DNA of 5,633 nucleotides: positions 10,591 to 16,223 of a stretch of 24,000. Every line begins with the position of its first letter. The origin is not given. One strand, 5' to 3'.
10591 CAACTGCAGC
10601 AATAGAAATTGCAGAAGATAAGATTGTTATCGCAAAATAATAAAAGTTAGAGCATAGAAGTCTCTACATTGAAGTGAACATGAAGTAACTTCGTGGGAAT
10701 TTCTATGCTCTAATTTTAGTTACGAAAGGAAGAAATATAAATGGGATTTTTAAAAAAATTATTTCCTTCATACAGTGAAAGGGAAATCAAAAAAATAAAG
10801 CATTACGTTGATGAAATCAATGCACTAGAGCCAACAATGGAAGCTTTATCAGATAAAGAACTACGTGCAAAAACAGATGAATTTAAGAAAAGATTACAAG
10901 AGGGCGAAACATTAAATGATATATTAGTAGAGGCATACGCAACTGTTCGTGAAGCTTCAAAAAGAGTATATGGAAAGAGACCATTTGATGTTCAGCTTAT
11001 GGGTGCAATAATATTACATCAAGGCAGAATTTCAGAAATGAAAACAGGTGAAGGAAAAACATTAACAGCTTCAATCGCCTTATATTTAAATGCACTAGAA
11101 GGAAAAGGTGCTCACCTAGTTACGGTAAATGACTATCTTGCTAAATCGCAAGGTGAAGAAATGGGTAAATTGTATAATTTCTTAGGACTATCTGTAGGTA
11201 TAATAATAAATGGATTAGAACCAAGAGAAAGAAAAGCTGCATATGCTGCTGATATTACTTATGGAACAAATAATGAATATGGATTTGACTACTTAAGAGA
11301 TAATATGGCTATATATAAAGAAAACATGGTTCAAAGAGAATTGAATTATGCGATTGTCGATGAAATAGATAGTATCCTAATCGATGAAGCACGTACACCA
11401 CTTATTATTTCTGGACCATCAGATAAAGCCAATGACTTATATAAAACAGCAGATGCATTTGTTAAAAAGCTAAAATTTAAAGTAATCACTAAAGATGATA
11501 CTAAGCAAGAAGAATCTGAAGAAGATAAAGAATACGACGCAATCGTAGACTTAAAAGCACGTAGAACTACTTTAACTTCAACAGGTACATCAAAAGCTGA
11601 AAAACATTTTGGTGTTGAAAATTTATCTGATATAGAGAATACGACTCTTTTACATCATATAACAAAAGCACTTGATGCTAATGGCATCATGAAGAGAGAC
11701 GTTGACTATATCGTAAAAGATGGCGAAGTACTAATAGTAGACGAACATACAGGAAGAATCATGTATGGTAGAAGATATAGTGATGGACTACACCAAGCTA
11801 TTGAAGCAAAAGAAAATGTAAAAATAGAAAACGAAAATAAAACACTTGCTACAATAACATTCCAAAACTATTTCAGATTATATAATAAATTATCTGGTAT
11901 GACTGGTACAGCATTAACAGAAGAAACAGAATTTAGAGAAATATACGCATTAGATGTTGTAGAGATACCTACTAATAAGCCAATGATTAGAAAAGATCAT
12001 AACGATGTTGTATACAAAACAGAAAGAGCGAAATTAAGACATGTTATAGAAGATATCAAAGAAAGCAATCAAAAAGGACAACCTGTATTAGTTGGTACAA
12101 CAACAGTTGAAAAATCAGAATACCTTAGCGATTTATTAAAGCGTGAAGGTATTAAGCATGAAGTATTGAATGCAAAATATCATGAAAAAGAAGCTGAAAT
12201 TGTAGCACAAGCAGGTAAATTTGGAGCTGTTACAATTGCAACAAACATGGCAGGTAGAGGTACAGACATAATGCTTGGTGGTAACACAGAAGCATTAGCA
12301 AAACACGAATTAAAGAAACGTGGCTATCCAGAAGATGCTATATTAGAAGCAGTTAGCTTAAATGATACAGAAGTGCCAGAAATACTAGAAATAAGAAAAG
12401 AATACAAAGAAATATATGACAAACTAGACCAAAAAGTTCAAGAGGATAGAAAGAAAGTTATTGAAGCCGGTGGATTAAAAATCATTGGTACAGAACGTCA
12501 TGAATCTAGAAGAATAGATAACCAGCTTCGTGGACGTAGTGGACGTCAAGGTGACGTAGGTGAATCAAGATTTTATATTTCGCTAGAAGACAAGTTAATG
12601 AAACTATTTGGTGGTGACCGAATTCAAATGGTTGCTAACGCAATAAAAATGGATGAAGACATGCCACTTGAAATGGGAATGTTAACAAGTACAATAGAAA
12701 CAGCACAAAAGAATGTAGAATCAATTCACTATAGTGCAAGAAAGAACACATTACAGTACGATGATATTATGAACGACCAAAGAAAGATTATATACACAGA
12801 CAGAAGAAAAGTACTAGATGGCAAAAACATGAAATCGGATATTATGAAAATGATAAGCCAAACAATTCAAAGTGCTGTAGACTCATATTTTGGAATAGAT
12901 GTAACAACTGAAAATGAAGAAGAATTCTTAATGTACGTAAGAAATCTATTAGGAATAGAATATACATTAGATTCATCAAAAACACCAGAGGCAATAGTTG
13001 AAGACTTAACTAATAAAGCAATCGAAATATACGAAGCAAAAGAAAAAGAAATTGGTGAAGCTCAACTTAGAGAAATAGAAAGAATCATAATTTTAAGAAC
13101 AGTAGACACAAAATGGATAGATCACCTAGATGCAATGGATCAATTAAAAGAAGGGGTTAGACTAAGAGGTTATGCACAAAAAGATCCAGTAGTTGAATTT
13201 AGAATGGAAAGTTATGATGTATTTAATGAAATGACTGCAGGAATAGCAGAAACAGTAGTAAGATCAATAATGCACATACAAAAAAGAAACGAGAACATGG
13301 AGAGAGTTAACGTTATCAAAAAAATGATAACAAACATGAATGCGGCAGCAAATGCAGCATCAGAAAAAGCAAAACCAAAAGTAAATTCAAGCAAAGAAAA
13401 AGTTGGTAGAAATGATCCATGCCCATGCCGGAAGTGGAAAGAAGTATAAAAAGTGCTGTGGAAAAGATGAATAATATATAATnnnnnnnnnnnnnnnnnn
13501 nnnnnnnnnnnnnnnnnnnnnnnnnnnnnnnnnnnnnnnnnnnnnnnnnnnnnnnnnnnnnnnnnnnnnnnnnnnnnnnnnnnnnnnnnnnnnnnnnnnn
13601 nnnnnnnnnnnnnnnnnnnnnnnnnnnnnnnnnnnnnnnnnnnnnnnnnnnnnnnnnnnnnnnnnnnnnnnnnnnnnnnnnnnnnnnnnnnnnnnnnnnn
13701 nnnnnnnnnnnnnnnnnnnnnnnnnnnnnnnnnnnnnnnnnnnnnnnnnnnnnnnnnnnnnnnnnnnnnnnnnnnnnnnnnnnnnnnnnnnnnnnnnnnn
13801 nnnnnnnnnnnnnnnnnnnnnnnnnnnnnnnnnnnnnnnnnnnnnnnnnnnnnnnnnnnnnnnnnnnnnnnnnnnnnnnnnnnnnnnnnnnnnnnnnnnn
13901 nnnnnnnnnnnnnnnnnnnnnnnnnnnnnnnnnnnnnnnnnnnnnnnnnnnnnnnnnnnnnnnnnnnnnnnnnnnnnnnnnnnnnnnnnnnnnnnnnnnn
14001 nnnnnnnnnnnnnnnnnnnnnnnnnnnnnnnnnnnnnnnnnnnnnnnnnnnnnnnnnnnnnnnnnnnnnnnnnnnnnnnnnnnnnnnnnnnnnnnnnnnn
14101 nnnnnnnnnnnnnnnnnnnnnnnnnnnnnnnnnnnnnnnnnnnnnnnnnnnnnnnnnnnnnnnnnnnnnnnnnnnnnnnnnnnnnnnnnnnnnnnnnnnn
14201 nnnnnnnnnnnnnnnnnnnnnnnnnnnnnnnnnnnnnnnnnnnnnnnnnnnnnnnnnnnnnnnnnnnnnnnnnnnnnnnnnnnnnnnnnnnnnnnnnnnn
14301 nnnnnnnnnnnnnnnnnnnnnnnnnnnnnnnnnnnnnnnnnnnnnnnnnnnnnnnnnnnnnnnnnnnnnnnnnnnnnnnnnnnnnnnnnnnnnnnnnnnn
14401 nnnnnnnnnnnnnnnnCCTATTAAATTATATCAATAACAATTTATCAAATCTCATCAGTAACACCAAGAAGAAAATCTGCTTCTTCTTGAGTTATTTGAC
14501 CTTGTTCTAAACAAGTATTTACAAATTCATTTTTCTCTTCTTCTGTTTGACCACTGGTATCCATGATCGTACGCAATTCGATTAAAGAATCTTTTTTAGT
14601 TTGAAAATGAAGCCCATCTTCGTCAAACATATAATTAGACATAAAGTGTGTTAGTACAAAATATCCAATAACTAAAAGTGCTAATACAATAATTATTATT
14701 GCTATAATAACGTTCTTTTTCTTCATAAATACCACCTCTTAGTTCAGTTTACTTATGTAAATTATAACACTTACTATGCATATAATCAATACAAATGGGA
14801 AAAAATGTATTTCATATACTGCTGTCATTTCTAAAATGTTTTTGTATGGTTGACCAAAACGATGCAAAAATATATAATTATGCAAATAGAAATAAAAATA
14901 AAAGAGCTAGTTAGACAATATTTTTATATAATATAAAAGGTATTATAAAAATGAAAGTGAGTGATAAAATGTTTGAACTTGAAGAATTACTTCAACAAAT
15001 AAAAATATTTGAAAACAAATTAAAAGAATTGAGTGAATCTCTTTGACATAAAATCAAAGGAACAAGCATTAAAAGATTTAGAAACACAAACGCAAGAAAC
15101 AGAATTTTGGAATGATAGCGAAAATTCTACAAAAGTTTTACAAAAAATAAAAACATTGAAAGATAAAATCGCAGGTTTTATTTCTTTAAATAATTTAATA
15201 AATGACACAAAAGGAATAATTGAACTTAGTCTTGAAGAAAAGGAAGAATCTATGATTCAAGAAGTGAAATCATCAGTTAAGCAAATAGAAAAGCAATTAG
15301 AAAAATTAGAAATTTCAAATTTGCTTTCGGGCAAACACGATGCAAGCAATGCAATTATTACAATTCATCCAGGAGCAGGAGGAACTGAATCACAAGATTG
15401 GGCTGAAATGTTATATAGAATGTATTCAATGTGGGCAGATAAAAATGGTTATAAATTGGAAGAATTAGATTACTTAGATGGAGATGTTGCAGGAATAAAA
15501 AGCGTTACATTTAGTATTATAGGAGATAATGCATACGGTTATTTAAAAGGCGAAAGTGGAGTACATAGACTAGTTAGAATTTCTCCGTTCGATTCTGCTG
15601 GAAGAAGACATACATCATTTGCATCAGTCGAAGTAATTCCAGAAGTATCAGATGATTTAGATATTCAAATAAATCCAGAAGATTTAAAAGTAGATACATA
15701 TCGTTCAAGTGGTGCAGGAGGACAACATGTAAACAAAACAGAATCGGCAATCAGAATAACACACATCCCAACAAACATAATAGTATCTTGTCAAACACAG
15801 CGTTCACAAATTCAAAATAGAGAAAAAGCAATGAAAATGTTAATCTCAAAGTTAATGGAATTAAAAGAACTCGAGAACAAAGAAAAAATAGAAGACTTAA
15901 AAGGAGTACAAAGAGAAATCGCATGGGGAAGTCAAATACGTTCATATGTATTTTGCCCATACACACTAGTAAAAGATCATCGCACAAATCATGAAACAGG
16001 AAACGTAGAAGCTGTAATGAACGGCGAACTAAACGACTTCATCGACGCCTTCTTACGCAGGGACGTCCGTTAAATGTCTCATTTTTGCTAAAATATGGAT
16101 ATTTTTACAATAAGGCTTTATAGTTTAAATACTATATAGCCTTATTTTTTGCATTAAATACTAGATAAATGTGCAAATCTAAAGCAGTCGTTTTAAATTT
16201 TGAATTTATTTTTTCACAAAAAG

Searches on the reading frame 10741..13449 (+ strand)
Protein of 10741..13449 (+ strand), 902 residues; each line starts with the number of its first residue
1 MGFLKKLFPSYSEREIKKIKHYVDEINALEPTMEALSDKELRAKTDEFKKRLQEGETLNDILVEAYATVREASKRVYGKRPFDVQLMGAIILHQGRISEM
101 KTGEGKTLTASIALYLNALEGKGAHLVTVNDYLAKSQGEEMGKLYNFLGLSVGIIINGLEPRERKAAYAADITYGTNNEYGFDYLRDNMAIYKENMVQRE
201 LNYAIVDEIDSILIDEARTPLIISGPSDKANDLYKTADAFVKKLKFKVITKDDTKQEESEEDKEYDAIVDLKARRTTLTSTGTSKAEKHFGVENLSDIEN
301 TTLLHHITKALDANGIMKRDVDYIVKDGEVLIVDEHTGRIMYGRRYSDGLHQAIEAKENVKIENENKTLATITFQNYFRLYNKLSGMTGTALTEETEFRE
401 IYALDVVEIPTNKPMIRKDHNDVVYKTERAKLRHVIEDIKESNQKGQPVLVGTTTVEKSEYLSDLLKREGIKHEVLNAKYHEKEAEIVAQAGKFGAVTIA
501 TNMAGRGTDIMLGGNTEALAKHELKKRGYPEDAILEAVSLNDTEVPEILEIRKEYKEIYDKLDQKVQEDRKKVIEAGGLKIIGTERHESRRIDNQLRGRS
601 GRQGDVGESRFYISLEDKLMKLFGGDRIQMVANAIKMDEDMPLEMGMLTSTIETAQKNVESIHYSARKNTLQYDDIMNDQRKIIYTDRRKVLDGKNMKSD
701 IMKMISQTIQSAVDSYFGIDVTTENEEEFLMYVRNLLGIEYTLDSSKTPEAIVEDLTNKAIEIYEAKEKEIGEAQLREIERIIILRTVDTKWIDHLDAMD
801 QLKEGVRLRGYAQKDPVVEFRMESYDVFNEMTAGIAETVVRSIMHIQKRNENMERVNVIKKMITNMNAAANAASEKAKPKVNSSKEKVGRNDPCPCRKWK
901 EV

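Call 12: find_encoding_contigs(protein=window:10741-13449:+, flank=10000, max_places=6)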
Protein window:10741-13449:+ (902 aa): no gene with exactly this product is on record in the collection.

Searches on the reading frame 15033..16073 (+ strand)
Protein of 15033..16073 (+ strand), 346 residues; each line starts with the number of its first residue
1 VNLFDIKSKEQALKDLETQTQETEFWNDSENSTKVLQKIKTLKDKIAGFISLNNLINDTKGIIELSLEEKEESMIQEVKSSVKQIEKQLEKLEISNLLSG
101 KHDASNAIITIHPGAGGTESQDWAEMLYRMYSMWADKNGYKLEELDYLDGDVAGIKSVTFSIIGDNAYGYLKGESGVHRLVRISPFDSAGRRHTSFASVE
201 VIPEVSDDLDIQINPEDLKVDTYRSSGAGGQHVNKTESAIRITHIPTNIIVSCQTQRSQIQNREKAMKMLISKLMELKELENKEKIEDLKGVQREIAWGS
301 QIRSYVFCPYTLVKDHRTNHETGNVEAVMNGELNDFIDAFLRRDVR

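Call 10: search_protein_families(library=pfam, proteins=[window:15033-16073:+])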
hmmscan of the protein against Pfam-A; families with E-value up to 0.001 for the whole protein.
window:15033-16073:+ (346 aa): 2 families
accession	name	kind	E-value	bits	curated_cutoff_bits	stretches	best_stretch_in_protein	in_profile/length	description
PF03462.23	PCRF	-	1.8e-59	201.2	24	1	10-199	2-194/194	PCRF domain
PF00472.26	RF-1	-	4e-43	146.5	35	1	208-317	2-116/116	RF-1 domain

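Call 13: find_related_loci(query=window:15033-16073:+, collection=genome_contigs, flank=6000)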
Query window:15033-16073:+ (346 aa) in genome_contigs; peptide patterns used: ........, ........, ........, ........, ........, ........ (x = any residue, [..] = any of these).
600 stretches matched a pattern (row limit reached: there are more); 572 encode a relative of the query (tblastn E <= 1e-3); the best 80 are kept; 80 distinct loci.
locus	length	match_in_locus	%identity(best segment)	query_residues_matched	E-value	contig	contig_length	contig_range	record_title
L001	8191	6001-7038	76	1-346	1e-178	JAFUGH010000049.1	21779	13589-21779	MAG: Clostridia bacterium isolate RGIG4468 Roe_deer_Omasum-5__c59872, whole genome shotgun sequence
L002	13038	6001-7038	75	1-346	2e-168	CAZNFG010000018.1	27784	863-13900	MAG TPA_asm: uncultured Eubacteriales bacterium isolate SRP192927_co5_282 genome assembly, contig: NODE_1800_length_2778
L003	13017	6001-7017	63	3-341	5e-144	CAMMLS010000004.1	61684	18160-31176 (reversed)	MAG: uncultured Clostridium sp. isolate ERR4836940_bin.30_MetaWRAP_v1.1_MAG genome assembly, contig: NODE_196_length_616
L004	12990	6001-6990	59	13-342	5e-138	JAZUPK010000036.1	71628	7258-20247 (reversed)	MAG: Acutalibacteraceae bacterium isolate T1900044867_TS20190333.MAGScoT_cleanbin_000018 SGB_3135_k141_995655, whole gen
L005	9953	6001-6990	59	13-342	7e-138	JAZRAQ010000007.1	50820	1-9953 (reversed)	MAG: Acutalibacteraceae bacterium isolate T1900045140_TC20190134.MAGScoT_cleanbin_000009 SGB_4914_k141_1158051, whole ge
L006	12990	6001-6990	59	13-342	7e-138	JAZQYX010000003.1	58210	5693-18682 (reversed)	MAG: Acutalibacteraceae bacterium isolate T1900045159_TC20190153.MAGScoT_cleanbin_000011 SGB_5014_k141_1396811, whole ge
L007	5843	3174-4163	59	13-342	3e-138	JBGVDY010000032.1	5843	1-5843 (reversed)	MAG: Acutalibacteraceae bacterium isolate fecal_MAG_426 fecal_MAG_426_contig_0032, whole genome shotgun sequence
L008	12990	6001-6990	58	13-342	1e-137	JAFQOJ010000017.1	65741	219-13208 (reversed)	MAG: Clostridia bacterium isolate RGIG2003 Goat_Colon-1__c244312, whole genome shotgun sequence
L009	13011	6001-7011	60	6-342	2e-137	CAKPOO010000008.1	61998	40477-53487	MAG: uncultured Clostridia bacterium isolate REFINED_METABAT215_TOP10_CONTIGS_1500_ASSEMBLY_K77_MERGED__Hadza_MoBio_hadz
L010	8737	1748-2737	58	13-342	5e-137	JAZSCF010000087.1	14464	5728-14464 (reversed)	MAG: Acutalibacteraceae bacterium isolate T1900044918_TS20190384.MAGScoT_cleanbin_000008 SGB_3345_k141_1309053, whole ge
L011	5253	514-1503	59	13-342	2e-137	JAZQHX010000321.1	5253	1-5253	MAG: Acutalibacteraceae bacterium isolate T1900044625_TS20190091.MAGScoT_cleanbin_000081 SGB_942_k141_677295, whole geno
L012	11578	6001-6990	58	13-342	2e-136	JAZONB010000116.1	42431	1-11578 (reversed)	MAG: Acutalibacteraceae bacterium isolate T1900045643_YK20190337.MAGScoT_cleanbin_000020 SGB_8145_k141_2163401, whole ge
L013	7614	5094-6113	58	4-343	5e-136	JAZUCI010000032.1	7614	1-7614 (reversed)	MAG: Christensenellaceae bacterium isolate T1900045314_YK20190003.MAGScoT_cleanbin_000020 SGB_6271_k141_1135900, whole g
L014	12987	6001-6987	58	13-341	1e-135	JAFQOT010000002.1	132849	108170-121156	MAG: Clostridia bacterium isolate RGIG2013 Goat_Colon-1__c134969, whole genome shotgun sequence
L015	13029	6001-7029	56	4-346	3e-135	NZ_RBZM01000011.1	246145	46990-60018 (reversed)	Cohnella endophytica strain M2MS4P-1 Scaffold9_1, whole genome shotgun sequence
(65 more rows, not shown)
